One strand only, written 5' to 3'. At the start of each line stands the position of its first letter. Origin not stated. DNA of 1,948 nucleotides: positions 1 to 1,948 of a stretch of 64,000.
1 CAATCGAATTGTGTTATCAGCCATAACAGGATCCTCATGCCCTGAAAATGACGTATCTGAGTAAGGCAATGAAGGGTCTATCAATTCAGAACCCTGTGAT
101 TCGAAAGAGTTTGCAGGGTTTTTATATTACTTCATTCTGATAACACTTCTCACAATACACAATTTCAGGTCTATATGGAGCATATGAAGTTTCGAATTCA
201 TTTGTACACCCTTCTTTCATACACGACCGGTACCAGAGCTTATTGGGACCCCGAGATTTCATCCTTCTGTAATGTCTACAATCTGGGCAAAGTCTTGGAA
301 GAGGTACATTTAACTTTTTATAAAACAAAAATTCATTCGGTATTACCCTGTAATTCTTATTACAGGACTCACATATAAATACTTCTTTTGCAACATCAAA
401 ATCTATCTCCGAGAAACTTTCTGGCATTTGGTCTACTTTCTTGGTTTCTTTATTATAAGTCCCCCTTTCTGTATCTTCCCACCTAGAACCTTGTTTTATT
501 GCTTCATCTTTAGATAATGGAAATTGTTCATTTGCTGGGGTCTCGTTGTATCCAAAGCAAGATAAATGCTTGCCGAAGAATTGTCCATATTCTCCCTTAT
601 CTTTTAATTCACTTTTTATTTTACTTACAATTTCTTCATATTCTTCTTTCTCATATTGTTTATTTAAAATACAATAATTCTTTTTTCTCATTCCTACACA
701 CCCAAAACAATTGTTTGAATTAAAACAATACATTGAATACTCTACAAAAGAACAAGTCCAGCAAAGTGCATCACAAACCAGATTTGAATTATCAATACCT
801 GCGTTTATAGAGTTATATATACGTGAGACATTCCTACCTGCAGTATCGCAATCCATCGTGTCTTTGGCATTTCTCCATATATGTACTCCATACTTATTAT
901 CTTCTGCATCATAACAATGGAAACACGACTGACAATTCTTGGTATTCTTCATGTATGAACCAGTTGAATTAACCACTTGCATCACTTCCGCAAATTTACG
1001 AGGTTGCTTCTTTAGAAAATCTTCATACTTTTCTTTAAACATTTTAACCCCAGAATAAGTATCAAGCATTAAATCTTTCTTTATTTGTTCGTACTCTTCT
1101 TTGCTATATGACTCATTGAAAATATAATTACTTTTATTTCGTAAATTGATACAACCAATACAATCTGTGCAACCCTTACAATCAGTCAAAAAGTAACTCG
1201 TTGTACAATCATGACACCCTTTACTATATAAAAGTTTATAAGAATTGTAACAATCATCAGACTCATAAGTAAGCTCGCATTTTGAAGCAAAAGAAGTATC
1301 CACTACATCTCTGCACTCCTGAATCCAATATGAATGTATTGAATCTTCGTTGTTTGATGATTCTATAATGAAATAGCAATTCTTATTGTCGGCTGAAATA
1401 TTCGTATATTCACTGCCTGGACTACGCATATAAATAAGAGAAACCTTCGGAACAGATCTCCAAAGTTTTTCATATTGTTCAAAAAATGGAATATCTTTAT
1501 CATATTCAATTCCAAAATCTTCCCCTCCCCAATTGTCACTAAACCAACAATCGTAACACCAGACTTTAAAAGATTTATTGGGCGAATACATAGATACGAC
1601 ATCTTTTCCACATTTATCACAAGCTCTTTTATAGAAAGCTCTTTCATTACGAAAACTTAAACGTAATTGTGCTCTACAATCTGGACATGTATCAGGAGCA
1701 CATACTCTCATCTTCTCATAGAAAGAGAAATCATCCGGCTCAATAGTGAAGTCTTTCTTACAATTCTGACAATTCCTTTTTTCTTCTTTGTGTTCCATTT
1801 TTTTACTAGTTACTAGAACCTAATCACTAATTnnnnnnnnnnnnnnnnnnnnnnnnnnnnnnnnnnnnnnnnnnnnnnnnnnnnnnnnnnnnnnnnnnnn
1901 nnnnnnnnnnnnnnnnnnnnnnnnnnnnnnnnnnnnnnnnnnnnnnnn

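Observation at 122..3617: Tandem paralogous 560-580 aa cysteine-rich proteins with terminal CP-x-CR zinc ribbons and internal C-x-DC-x-GC-x-NLRNKSN-CIFN-QY-KEEY modules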

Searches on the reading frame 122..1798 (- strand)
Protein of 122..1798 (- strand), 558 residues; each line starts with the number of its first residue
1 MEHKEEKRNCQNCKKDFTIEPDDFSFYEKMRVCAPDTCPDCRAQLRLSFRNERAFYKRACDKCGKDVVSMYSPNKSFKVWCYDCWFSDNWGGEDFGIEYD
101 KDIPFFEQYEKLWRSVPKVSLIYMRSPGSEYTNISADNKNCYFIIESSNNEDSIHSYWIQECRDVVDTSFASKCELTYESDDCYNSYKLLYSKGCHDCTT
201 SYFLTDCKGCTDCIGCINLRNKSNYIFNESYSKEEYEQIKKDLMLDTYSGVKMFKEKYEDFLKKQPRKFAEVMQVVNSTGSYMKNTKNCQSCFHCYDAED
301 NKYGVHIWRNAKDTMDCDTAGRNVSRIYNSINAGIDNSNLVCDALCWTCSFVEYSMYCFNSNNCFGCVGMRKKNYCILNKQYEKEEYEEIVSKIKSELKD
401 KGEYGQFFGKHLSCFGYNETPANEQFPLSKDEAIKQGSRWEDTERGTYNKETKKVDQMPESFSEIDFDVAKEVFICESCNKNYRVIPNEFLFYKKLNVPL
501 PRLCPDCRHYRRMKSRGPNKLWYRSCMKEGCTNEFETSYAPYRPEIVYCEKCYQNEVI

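Call 3: search_protein_families(library=pfam, proteins=[window:122-1798:-], max_evalue=1)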
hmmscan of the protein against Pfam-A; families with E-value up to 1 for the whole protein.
window:122-1798:- (558 aa): 0 families

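Call 4: search_protein_families(library=ncbifam, proteins=[window:122-1798:-], max_evalue=1)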
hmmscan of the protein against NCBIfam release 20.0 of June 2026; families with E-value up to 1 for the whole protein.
window:122-1798:- (558 aa): 1 family
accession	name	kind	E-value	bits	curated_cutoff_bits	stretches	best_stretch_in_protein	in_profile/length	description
NF046108.1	RNaseP3Mthcoc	equivalog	0.026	14.1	250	1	225-284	26-88/227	ribonuclease P protein component 3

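Call 6: find_homologous_proteins(query=window:122-1798:-)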
Query window:122-1798:- (558 aa): 6443 proteins with E <= 0.001 among 8000 candidates; the best 120 are listed.
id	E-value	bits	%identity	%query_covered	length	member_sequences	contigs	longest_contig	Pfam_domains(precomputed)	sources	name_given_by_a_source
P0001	0.0e+0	1328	100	100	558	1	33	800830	-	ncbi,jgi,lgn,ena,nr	ncbi:hypothetical protein A2467_01355 [Candidatus Nomurabacteria bacterium RIFOXYC2_FULL_36_8]|nr:MA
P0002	0.0e+0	1324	100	100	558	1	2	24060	-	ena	-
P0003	0.0e+0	1179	87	99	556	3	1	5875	-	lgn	-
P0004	0.0e+0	1143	85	99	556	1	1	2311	-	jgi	jgi:hypothetical protein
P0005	0.0e+0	1142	85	99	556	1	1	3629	-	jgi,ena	-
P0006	0.0e+0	1140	85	99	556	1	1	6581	-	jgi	jgi:hypothetical protein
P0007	0.0e+0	1140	84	100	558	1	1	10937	-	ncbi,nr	ncbi:zinc-ribbon domain containing protein [Candidatus Nomurabacteria bacterium]|nr:zinc-ribbon doma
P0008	0.0e+0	1137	85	100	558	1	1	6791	-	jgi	-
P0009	0.0e+0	1134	84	99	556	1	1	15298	-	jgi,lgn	-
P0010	0.0e+0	1133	85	99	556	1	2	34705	-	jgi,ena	-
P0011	0.0e+0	1122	84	99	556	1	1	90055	-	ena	-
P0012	0.0e+0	1118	84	98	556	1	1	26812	-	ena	-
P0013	0.0e+0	1115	83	99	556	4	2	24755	-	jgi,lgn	-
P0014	0.0e+0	1114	82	100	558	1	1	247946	-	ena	-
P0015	0.0e+0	1107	82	99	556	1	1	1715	-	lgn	-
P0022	0.0e+0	1090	81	100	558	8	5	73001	PF13451.13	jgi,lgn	jgi:hypothetical protein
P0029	0.0e+0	1065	78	100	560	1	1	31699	PF13451.13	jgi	jgi:hypothetical protein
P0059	5.8e-251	852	64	99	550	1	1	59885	PF13451.13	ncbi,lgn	-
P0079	6.7e-239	813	60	99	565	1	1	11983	PF13451.13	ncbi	-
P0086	3.4e-238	810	61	100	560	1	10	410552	-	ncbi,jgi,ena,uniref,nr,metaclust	ncbi:MAG: hypothetical protein UR25_C0004G0064 [Candidatus Nomurabacteria bacterium GW2011_GWE1_32_2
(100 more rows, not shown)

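Call 7: search_solved_structures(query=window:122-1798:-, max_evalue=10)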
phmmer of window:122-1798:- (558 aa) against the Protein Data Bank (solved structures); distinct sequences matched with E-value up to 10: 3.
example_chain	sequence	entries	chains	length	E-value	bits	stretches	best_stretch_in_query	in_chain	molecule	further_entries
1ctl_A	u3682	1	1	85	0.063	15.1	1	34-96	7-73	AVIAN CYSTEINE RICH PROTEIN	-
3voq_A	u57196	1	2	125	0.15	13.9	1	145-218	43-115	Target of rapamycin complex 2 subunit MAPKAP1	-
7lc1_B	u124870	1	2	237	0.23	13.2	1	118-218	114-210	Target of rapamycin complex 2 subunit MAPKAP1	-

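Call 8: search_protein_families(library=phrogs, proteins=[window:122-1798:-], max_evalue=1)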
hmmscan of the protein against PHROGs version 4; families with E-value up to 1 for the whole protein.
window:122-1798:- (558 aa): 1 family
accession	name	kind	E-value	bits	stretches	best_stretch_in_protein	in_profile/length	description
phrog_15341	-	unknown function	0.0015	19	2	139-225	55-136/276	-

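Call 21: find_encoding_contigs(protein=P0086, flank=8000, max_places=3)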
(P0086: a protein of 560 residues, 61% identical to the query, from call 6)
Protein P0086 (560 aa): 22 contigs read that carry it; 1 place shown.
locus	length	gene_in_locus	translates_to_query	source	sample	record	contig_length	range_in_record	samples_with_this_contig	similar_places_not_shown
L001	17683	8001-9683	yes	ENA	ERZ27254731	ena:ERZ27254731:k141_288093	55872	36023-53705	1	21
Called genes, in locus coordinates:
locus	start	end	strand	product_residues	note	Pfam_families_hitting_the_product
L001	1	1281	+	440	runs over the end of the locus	PF13506:Glyco_transf_21 (faint), PF03142:Chitin_synth_2 (faint), PF00535:Glycos_transf_2, PF10111:Glyco_tranf_2_2, PF13641:Glyco_tranf_2_3, PF01644:Chitin_synth_1 (faint), PF13632:Glyco_trans_2_3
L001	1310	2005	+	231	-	-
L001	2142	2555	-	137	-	-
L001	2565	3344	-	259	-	PF22566:UBA_8 (weak), PF25025:EF-Ts_N (faint), PF00889:EF_TS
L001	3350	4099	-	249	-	PF00318:Ribosomal_S2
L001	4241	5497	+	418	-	PF00587:tRNA-synt_2b, PF03129:HGTP_anticodon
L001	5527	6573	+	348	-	PF06723:MreB_Mbl, PF00022:Actin (faint), PF00012:HSP70, PF11104:PilM_2 (faint), PF14450:FtsA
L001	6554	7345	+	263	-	PF04085:MreC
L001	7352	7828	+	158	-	-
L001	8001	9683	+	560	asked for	-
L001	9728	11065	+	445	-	PF01702:TGT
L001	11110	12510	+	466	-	PF02784:Orn_Arg_deC_N, PF00278:Orn_DAP_Arg_deC (weak)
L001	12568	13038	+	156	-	PF02643:DUF192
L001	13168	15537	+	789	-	PF03477:ATP-cone, PF17975:RNR_Alpha (weak), PF21995:RNR-II_ins_dom (weak), PF02867:Ribonuc_red_lgC (faint)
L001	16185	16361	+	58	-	PF17032:Zn_ribbon_15 (weak), PF12773:DZR (faint), PF24460:DUF7575 (weak), PF13240:Zn_Ribbon_1 (weak)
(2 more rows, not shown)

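Call 23: predict_structure(alignment_id=A1)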
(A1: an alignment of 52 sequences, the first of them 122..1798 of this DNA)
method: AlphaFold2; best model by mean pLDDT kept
length: 558 residues; sequences in the alignment: 52
mean_pLDDT: 79.8   pTM: 0.83
mean pLDDT of the five models: 79.8, 78.8, 77.5, 76.9, 74.6
residues with pLDDT >= 90: 180; 70-90: 223; 50-70: 151; < 50: 4
segments of 3 or more residues with pLDDT < 50: none
pLDDT, mean of each block of 10 residues (from residue 1): 83 92 88 91 92 87 93 94 91 93 95 94 60 57 65 66 67 66 63 62 60 58 79 90 90 87 76 57 65 66 70 74 73 69 71 69 78 89 94 94 91 93 89 94 78 87 88 90 85 86 87 71 86 81 82 80
secondary structure, 60 per line:
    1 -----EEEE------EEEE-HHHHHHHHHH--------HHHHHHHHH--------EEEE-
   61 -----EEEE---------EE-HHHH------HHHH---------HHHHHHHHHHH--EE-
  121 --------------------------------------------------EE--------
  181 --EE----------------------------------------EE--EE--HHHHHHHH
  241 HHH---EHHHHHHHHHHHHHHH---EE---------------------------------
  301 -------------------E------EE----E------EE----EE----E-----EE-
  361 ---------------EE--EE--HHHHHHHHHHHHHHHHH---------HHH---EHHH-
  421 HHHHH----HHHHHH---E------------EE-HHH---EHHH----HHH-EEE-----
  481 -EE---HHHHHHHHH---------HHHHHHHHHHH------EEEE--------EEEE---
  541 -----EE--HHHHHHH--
elements in order: E6-9 E16-19 H21-30 H39-47 E56-59 E66-69 H82-85 H92-95 H105-115 H233-243 H248-262 H384-400 H421-425 H430-435 E473-475 H487-495 H505-515 E522-525 E534-537 H550-556

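Call 27: fold_search(model_id=the predicted structure, library=pdb)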
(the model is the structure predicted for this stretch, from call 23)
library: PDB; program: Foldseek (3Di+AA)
matches with E <= 10: 9; with E <= 0.001: 0
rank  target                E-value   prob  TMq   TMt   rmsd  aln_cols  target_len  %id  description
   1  6vna_C                5.1e+00  0.04  0.04  0.14   5.5        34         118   24  Pden_1323 (released 2021-02-03)
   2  2rsj_MODEL_1_A        5.6e+00  0.01  0.03  0.14  18.5        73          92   18  Solution structures of the DNA-binding domains of immune-related zinc-finger protein ZFAT (released 2013-03-13)
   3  9e6t_B                6.6e+00  0.04  0.03  0.17   7.0        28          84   32  BCL11A ZF4-6 in Complex with a DNA Sequence Observed in the Human Globin Locus Containing Motif TGCCCA (released 2025-04-09)
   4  3qzv_A                7.8e+00  0.05  0.06  0.16   7.6        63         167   17  Crystal Structure of BPTF PHD-linker-bromo in complex with histone H4K12ac peptide (released 2011-06-01)
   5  9e6s_A                8.2e+00  0.04  0.03  0.16   7.3        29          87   31  BCL11A ZF4-6 with K784T Mutation in Complex with a DNA Sequence Observed in the Human Globin Locus Containing Motif TG (released 2025-04-09)
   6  2ge9_MODEL_1_A        8.7e+00  0.02  0.04  0.15   9.9        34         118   29  Solution Structures of the SH2 domain of Bruton's Tyrosine Kinase (released 2006-10-24)
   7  7aih_BD               9.1e+00  0.01  0.04  0.16  16.4        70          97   21  The Large subunit of the Kinetoplastid mitochondrial ribosome (released 2021-04-28)
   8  6pot_B                9.1e+00  0.01  0.04  0.05  13.3        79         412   11  Structure of human neuronal nitric oxide synthase R354A/G357D mutant heme domain in complex with 7-(3-(Aminomethyl)-4- (released 2020-04-29)
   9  1ilf_MODEL_1_A        9.7e+00  0.01  0.03  0.09  11.0        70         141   10  NMR STRUCTURE OF APO CBFB (released 2001-09-26)

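Call 30: search_protein_representatives(alignment_id=A1)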
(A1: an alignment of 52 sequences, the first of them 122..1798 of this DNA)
Query: 52 sequences, 581 profile positions. Proteins with E-value up to 0.001 (for the whole library): 5479; up to 1e-10: 3769; up to 1e-30: 2218. The best 150 are listed.
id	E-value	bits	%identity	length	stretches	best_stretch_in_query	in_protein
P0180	3.9e-244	828.2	-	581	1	3-581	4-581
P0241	2.9e-241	818.7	-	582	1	1-581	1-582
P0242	1.0e-203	694.7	-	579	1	3-580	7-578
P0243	3.1e-199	679.9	-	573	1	1-581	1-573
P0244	1.1e-189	648.4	-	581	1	1-581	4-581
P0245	1.1e-187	641.8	-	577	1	1-580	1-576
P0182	2.3e-187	640.7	-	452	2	1-283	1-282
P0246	2.0e-183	627.7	-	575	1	1-581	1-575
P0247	4.7e-182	623.2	-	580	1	22-580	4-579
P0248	5.9e-181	619.5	-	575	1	4-579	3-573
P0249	7.5e-179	612.6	-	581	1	24-581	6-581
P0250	1.1e-177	608.7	-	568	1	23-581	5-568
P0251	1.8e-177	608.0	-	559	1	24-580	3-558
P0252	1.7e-176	604.8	-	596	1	19-580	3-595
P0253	5.6e-175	599.8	-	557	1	26-581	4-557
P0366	5.2e-158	543.8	-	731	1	36-576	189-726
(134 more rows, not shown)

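Call 32: find_related_loci(query=A1, collection=genome_contigs, flank=6000)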
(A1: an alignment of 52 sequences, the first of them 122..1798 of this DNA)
Query A1 (558 aa) in genome_contigs; peptide patterns used: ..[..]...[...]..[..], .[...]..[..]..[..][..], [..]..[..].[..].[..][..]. (x = any residue, [..] = any of these).
598 stretches matched a pattern (row limit reached: there are more); 580 encode a relative of the query (tblastn E <= 1e-3); the best 80 are kept; 80 distinct loci.
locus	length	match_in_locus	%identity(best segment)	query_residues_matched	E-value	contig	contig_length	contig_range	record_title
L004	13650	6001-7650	84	10-558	0e+0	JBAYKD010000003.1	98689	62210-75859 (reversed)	MAG: Candidatus Paceibacterota bacterium isolate SO_2016_GW1_71 scaffold00489_OW334_2016, whole genome shotgun sequence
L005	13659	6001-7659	82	6-558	0e+0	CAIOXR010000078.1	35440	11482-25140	uncultured bacterium isolate AM-2014-D8_bin-0749 genome assembly, contig: bin-0749:078/110, whole genome shotgun sequenc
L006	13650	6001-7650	83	8-557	0e+0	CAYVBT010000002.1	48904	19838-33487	MAG TPA_asm: uncultured Candidatus Saccharibacteria bacterium isolate binchicken_co113_107 genome assembly, contig: NODE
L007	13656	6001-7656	73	6-557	0e+0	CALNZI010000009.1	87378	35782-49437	MAG: Candidatus Paceibacterota bacterium isolate LOGT_bin.0037 genome assembly, contig: contig_37414, whole genome shotg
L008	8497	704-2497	61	10-557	0e+0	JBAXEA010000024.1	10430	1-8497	MAG: bacterium isolate ELA233 MAG233_24, whole genome shotgun sequence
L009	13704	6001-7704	58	6-557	0e+0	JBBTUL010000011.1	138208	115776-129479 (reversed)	MAG: Patescibacteria group bacterium isolate H41-bin154_1 H41_bin154_1_000000000011, whole genome shotgun sequence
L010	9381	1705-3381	57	1-557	0e+0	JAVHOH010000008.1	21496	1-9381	MAG: Candidatus Paceibacterota bacterium isolate WB02no19_35_22 NODE_1097_length_21496_cov_13.277832, whole genome shotg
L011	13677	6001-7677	56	1-557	0e+0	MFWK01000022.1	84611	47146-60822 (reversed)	MAG: Candidatus Nomurabacteria bacterium RIFOXYD2_FULL_35_12 rifoxyd2_full_scaffold_46, whole genome shotgun sequence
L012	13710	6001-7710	56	6-557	0e+0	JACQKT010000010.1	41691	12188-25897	MAG: Candidatus Liptonbacteria bacterium isolate NC_groundwater_1184_Ag_S-0.1um_47_66 S_p1_S3_coassembly_k141_426231, wh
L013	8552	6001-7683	59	6-557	0e+0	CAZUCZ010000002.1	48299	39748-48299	MAG TPA_asm: uncultured Candidatus Saccharibacteria bacterium isolate SRP257259_co1_159 genome assembly, contig: NODE_67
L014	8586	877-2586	56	10-557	0e+0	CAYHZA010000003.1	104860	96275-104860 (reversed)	MAG TPA_asm: uncultured Candidatus Saccharibacteria bacterium isolate ERP119705_co17_168 genome assembly, contig: NODE_1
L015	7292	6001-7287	62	5-553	1e-161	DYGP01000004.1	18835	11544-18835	MAG TPA_asm: Candidatus Paceibacter sp. isolate BE2012_7_51_7 Afr_mines_BE2012_1412_length_18835_cov_2_861022, whole gen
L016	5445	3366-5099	42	1-558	2e-152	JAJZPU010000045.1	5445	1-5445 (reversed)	MAG: bacterium isolate SKS1.bin17 NODE_26527_length_5445_cov_2.701580, whole genome shotgun sequence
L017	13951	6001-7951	44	6-558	2e-148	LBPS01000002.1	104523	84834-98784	MAG: Candidatus Nomurabacteria bacterium GW2011_GWE2_34_25 UR57_C0002, whole genome shotgun sequence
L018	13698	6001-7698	42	6-557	1e-144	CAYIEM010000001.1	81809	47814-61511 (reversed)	MAG TPA_asm: uncultured Candidatus Saccharibacteria bacterium isolate ERP119705_co1_285 genome assembly, contig: NODE_17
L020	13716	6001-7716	42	1-557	3e-144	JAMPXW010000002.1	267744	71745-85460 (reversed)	MAG: Burkholderiales bacterium isolate R2F_R2FSRR_metabat.49 R2F_C14, whole genome shotgun sequence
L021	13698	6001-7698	43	6-557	2e-143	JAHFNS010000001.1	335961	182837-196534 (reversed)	MAG: Candidatus Nomurabacteria bacterium isolate nzgw486 NODE_6_length_335962_cov_15.263479, whole genome shotgun sequen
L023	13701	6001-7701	43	1-557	9e-143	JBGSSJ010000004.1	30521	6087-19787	MAG: Candidatus Paceibacteria bacterium isolate JTS-AC38 k141_1155049, whole genome shotgun sequence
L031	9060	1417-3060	43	7-557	1e-139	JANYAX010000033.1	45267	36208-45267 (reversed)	MAG: Candidatus Nomurabacteria bacterium isolate GL140_5_metabat_390 GL140_5_k141_788281, whole genome shotgun sequence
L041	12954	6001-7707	42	6-557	6e-138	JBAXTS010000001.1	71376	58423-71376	MAG: bacterium isolate ELA641 MAG641_1, whole genome shotgun sequence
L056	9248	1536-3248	41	6-557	1e-134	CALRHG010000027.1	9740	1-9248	MAG: Candidatus Nomurabacteria bacterium isolate MaH-09apr19-135 genome assembly, contig: MaH-09apr19-C17563, whole geno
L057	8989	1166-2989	57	1-558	0e+0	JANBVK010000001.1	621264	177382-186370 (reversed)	MAG: Patescibacteria group bacterium isolate AMOR_Bin_147 NODE_1_length_621264_cov_13.613588, whole genome shotgun seque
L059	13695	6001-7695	42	4-557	3e-134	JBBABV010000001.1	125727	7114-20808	MAG: Candidatus Paceibacterota bacterium isolate SO_2017_LW1_31 NODE_44_length_125727_cov_4.068726_LW64-88_2017, whole g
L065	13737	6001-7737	42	6-557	7e-134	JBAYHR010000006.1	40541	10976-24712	MAG: Candidatus Paceibacterota bacterium isolate SO_2016_GW1_154 scaffold01832_OW334_2016, whole genome shotgun sequence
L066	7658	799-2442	42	7-557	4e-134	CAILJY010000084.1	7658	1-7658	uncultured bacterium isolate Loclat_bin-15745 genome assembly, contig: bin-15745:84/86, whole genome shotgun sequence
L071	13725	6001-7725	41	6-557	3e-133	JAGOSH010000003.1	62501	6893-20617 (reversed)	MAG: Candidatus Paceibacterota bacterium isolate Gw_Eff_bin_313 Gw_Eff_681_length_62501_cov_41.748774, whole genome shot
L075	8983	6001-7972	40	4-558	4e-133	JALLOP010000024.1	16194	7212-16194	Patescibacteria group bacterium AH-259-L07 AH-259-L07_NODE_24, whole genome shotgun sequence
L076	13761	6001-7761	42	10-557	3e-141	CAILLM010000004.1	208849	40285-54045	Candidatus Staskawiczbacteria bacterium isolate AlinenLipids_bin-6305 genome assembly, contig: bin-6305:04/11, whole gen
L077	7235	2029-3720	41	5-557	7e-133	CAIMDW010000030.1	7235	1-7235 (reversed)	MAG: Candidatus Staskawiczbacteria bacterium isolate AlinenLipids_bin-0015 genome assembly, contig: bin-0015:30/45, whol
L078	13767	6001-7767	41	6-558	6e-133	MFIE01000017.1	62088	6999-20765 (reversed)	MAG: Candidatus Giovannonibacteria bacterium RIFCSPLOWO2_01_FULL_46_13 rifcsplowo2_01_scaffold_3912, whole genome shotgu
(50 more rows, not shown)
